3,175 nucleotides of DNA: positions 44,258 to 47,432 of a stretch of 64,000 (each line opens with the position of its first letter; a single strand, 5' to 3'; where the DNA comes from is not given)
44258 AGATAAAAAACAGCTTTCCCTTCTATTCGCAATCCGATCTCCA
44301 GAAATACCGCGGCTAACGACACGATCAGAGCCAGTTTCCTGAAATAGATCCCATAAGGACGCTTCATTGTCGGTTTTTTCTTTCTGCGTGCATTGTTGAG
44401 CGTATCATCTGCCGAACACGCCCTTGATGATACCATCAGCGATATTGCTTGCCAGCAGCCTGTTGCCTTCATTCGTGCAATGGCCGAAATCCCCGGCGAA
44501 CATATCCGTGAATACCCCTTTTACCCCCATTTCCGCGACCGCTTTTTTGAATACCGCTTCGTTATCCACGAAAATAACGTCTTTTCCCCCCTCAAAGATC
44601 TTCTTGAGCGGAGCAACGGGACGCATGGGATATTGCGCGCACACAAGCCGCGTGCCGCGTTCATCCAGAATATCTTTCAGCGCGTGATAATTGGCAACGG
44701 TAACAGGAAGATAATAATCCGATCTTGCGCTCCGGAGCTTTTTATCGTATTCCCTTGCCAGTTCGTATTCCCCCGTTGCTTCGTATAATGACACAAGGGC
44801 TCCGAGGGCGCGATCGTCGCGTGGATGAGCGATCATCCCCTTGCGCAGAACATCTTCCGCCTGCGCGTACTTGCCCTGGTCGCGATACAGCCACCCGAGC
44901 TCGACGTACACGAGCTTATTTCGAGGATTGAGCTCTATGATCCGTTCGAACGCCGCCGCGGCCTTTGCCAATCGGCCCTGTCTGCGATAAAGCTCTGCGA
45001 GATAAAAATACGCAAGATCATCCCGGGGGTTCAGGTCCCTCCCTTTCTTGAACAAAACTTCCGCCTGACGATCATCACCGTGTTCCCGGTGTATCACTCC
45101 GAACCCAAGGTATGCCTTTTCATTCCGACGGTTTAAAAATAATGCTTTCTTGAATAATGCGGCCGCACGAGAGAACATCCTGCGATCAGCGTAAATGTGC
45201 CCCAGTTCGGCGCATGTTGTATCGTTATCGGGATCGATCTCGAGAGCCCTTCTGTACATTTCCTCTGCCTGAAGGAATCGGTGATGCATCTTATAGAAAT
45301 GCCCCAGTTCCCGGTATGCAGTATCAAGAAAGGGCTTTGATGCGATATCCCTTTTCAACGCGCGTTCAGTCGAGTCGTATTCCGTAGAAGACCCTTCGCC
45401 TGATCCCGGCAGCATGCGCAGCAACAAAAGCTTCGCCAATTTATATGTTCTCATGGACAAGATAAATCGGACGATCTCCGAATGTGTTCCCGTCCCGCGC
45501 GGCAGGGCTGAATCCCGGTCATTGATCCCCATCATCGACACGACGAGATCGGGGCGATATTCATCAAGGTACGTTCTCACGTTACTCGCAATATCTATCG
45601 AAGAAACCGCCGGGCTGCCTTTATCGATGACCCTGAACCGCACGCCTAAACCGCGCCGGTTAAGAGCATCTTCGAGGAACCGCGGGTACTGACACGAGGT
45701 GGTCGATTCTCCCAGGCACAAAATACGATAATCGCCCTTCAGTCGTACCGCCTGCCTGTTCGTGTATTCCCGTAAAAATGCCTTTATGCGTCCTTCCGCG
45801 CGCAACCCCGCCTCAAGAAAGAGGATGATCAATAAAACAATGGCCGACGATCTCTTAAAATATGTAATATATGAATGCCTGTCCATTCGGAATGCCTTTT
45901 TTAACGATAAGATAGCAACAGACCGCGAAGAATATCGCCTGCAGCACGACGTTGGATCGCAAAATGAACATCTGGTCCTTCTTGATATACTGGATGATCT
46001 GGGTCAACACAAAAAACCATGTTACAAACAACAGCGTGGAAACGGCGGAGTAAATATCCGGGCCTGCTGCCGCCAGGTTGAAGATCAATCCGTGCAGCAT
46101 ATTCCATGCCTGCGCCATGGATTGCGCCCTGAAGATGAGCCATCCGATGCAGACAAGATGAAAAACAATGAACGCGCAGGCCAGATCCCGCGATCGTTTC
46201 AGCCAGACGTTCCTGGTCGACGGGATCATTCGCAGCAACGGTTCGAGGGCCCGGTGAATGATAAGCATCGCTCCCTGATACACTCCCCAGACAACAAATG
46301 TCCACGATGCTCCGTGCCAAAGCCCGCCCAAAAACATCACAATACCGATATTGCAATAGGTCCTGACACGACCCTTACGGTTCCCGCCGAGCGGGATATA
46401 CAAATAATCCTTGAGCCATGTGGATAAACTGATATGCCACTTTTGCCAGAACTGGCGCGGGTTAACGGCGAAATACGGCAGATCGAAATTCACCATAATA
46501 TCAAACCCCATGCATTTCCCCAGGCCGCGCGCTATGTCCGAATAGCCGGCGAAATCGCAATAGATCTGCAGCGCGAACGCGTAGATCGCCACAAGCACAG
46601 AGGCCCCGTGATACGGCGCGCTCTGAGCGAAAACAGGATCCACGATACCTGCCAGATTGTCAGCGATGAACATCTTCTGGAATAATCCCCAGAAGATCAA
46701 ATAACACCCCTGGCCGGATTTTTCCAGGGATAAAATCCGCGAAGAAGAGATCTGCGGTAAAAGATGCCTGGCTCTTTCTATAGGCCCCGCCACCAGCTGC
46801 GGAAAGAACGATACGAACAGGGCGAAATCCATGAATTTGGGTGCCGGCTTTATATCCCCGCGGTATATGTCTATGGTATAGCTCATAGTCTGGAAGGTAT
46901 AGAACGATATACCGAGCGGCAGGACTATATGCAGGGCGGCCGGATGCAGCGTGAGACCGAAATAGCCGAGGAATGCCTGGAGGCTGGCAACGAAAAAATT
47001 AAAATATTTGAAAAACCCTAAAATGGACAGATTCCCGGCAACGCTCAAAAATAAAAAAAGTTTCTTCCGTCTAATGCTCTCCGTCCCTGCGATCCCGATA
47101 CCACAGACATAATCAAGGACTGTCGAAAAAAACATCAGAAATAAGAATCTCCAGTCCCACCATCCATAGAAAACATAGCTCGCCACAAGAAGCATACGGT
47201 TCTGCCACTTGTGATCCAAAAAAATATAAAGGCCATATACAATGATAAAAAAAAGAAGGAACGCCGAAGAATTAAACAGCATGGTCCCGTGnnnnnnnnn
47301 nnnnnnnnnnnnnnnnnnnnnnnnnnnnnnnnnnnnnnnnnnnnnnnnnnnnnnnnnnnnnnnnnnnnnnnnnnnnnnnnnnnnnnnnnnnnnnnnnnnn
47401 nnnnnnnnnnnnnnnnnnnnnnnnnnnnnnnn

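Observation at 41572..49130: MBOAT O-acyltransferase flanked by three paralogs whose SGNH domain is split by a TPR array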

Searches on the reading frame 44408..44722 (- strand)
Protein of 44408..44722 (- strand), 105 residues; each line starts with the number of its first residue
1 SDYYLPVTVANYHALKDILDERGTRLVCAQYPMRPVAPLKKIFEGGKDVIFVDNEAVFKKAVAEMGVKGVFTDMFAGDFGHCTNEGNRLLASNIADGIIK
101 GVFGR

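Call 10: search_protein_families(library=pfam, proteins=[window:44408-44722:-], max_evalue=10)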
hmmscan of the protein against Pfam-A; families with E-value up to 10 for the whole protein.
seq(105 aa): 1 family
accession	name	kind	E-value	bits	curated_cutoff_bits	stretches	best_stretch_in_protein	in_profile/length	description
PF13653.12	GDPD_2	-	0.018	15.9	27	1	52-73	7-27/30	Glycerophosphoryl diester phosphodiesterase family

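Call 43: search_protein_representatives(protein=window:44408-44722:-)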
Query: 105 residues. Proteins with E-value up to 0.001 (for the whole library): 2311; up to 1e-10: 1693; up to 1e-30: 69. The best 150 are listed.
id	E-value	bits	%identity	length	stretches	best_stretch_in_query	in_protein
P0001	2.3e-63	227.3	100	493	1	1-105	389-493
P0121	8.8e-37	141.9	67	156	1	6-104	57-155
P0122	1.6e-36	141.0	67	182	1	2-104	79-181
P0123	3.8e-36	139.8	66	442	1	4-105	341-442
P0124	5.7e-35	136.1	64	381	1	2-104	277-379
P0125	2.1e-34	134.2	66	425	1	3-105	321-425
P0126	2.7e-34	133.9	65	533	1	3-104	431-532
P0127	3.1e-34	133.7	62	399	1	1-104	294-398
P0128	3.6e-34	133.5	64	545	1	3-104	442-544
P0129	3.8e-34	133.4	62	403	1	4-105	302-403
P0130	6.3e-34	132.7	59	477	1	1-105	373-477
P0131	1.6e-33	131.4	58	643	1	2-104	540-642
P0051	1.7e-33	131.3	63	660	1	3-103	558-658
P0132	1.9e-33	131.2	63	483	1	2-104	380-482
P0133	2.1e-33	131.1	65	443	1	2-101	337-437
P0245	1.9e-29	118.3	54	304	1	3-102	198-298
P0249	2.5e-29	117.9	60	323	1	8-104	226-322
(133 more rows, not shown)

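Call 60: search_protein_families(library=pfam, proteins=[P0245, P0249], max_evalue=0.01)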
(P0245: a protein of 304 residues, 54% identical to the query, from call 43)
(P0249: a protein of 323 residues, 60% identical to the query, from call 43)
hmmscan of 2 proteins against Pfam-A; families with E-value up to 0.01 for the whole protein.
P0245 (304 aa): 3 families
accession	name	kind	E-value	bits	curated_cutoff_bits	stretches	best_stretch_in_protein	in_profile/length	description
PF13472.12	Lipase_GDSL_2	-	1.4e-07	32.6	32.9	1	58-153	1-94/178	GDSL-like Lipase/Acylhydrolase family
PF25182.1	NonGDSL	-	8.2e-05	22.5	80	1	60-124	42-106/220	Non-GDSL lipase-like family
PF00657.28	Lipase_GDSL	-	0.0019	18.8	23.6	0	56-289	1-207/208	GDSL-like Lipase/Acylhydrolase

P0249 (323 aa): 3 families
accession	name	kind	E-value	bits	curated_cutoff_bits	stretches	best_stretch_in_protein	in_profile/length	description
PF13472.12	Lipase_GDSL_2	-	0.00016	22.6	32.9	1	64-176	1-104/178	GDSL-like Lipase/Acylhydrolase family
PF25182.1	NonGDSL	-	0.00057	19.7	80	1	56-134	24-106/220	Non-GDSL lipase-like family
PF00657.28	Lipase_GDSL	-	0.0075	16.9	23.6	0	62-149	1-96/208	GDSL-like Lipase/Acylhydrolase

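Call 92: find_encoding_contigs(protein=P0245, flank=6000, max_places=2)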
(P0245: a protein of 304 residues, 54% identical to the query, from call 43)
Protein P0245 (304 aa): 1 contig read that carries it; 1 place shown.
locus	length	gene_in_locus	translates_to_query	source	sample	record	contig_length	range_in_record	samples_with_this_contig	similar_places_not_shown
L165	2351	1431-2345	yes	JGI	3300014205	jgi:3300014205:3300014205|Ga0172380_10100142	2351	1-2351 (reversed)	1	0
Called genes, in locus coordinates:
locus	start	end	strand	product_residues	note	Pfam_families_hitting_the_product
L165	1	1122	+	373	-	?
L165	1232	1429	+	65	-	-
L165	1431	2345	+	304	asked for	PF13472:Lipase_GDSL_2 (weak)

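Call 93: find_encoding_contigs(protein=P0249, flank=6000, max_places=2)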
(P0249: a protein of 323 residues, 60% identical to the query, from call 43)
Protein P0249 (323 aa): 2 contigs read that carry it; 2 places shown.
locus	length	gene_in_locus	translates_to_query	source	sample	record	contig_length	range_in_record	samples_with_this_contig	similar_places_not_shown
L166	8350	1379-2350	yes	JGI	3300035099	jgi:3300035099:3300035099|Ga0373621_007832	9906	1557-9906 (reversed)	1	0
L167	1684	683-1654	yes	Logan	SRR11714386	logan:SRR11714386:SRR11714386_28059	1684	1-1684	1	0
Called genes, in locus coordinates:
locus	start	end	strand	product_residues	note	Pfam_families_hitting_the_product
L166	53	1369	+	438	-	PF13632:Glyco_trans_2_3 (weak)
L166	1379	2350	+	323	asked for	-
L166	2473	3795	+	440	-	PF13472:Lipase_GDSL_2 (weak), PF23914:TPR_CcmH_CycH (weak), PF25062:ARM_TT21_N, PF00515:TPR_1 (weak), PF07719:TPR_2 (weak), PF13181:TPR_8 (weak), PF12895:ANAPC3 (weak), PF14559:TPR_19 (weak), +12 more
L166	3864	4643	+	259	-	-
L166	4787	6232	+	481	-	PF25182:NonGDSL (weak), PF13472:Lipase_GDSL_2, PF23914:TPR_CcmH_CycH, PF13424:TPR_12, PF00515:TPR_1, PF07719:TPR_2, PF13424:TPR_12, PF13432:TPR_16, +20 more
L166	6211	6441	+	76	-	-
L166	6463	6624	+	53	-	PF19451:DUF5989 (weak)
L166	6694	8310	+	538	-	PF02543:Carbam_trans_N, PF16861:Carbam_trans_C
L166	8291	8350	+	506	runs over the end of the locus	PF14559:TPR_19 (weak), PF21033:RMD1-3 (weak), PF23914:TPR_CcmH_CycH (weak), PF12895:ANAPC3 (weak), PF13414:TPR_11, PF13424:TPR_12, PF14559:TPR_19 (weak), PF00515:TPR_1, +10 more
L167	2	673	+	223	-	?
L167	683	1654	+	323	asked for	-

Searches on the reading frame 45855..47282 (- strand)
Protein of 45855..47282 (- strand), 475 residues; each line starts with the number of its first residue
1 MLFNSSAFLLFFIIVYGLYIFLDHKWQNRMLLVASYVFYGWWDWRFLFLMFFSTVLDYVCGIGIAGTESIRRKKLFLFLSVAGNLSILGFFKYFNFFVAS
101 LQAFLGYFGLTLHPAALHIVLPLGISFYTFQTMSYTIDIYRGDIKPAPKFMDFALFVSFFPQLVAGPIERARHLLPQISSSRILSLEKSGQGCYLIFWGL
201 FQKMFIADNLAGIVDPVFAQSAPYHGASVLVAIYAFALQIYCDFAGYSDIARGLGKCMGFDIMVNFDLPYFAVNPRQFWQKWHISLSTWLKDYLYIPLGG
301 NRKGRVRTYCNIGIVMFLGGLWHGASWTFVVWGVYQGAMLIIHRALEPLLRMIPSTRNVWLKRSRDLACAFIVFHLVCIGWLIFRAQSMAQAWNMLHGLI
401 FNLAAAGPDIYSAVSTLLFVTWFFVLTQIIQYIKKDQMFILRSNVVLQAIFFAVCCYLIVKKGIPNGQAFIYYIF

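Call 3: search_protein_families(library=pfam, proteins=[window:45855-47282:-], max_evalue=0.01)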
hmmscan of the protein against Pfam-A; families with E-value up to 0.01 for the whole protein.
window:45855-47282:- (475 aa): 1 family
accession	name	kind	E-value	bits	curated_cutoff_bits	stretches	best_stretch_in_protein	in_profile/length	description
PF03062.24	MBOAT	-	5.8e-27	95.3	27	1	148-358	79-309/337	MBOAT, membrane-bound O-acyltransferase family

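Call 4: search_protein_families(library=ncbifam, proteins=[window:45855-47282:-], max_evalue=0.01)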
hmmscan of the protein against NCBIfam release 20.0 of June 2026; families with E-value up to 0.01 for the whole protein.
window:45855-47282:- (475 aa): 1 family
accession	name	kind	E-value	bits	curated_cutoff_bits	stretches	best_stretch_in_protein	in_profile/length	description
TIGR04091.1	LTA_dltB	equivalog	1.2e-48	166.3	375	1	115-385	105-377/380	D-alanyl-lipoteichoic acid biosynthesis protein DltB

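Call 30: find_related_loci(query=window:45855-47282:-, collection=metagenome_contigs, flank=7000)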
Query window:45855-47282:- (475 aa) in metagenome_contigs; peptide patterns used: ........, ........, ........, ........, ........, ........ (x = any residue, [..] = any of these).
600 stretches matched a pattern (row limit reached: there are more); 537 encode a relative of the query (tblastn E <= 1e-3); the best 80 are kept; 80 distinct loci.
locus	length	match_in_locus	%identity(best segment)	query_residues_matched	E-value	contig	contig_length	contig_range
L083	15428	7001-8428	56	1-475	5e-176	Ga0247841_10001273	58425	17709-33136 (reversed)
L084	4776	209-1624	55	1-475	6e-171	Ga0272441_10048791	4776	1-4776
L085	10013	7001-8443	54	1-475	1e-160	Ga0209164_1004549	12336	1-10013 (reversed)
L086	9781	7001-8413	53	1-475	3e-155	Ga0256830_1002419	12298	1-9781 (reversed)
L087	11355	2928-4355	50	1-475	4e-152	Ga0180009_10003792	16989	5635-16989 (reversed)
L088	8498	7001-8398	51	1-475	5e-154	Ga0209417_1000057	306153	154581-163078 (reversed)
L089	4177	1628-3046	49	1-475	1e-149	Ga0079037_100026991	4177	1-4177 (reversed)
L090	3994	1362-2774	50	1-475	2e-148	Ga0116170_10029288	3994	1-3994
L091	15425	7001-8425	68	1-475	0e+0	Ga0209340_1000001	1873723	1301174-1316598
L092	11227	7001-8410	54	1-475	5e-140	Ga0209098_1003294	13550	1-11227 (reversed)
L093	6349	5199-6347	59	1-383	2e-139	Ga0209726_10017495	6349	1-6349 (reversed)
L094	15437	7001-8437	48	1-475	7e-139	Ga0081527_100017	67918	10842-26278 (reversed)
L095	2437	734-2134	50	27-475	2e-146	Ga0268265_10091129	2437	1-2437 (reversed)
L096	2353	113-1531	48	1-475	3e-146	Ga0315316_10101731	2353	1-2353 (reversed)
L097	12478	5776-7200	48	1-475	8e-136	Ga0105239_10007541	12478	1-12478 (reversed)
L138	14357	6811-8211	46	1-475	2e-119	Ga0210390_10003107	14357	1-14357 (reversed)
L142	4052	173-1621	42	1-475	4e-121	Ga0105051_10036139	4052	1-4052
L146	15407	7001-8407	45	1-475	4e-125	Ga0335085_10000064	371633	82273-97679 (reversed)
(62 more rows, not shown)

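Call 34: search_protein_families(library=pfam, proteins=[L138:8174-9211:+, L146:8358-9425:+, L142:1584-2693:+], max_evalue=0.001)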
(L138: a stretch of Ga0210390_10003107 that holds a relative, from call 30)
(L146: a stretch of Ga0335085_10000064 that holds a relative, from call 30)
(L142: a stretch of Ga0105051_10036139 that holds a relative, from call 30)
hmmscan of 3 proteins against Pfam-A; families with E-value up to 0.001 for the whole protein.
L138:8174-9211:+ (346 aa): 0 families

L146:8358-9425:+ (356 aa): 0 families

L142:1584-2693:+ (370 aa): 0 families

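Call 62: search_solved_structures(query=window:45855-47282:-, max_evalue=0.001, show_alignments=1)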
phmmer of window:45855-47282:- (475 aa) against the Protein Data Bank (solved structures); distinct sequences matched with E-value up to 0.001: 2.
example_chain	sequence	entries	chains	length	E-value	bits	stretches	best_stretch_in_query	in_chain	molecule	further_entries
6bug_C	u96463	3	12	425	7.9e-28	101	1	119-385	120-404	D-alanyl transfer protein DltB | Integral membrane protein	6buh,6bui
8jem_A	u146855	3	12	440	1.2e-27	100.4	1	119-385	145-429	Teichoic acid D-alanyltransferase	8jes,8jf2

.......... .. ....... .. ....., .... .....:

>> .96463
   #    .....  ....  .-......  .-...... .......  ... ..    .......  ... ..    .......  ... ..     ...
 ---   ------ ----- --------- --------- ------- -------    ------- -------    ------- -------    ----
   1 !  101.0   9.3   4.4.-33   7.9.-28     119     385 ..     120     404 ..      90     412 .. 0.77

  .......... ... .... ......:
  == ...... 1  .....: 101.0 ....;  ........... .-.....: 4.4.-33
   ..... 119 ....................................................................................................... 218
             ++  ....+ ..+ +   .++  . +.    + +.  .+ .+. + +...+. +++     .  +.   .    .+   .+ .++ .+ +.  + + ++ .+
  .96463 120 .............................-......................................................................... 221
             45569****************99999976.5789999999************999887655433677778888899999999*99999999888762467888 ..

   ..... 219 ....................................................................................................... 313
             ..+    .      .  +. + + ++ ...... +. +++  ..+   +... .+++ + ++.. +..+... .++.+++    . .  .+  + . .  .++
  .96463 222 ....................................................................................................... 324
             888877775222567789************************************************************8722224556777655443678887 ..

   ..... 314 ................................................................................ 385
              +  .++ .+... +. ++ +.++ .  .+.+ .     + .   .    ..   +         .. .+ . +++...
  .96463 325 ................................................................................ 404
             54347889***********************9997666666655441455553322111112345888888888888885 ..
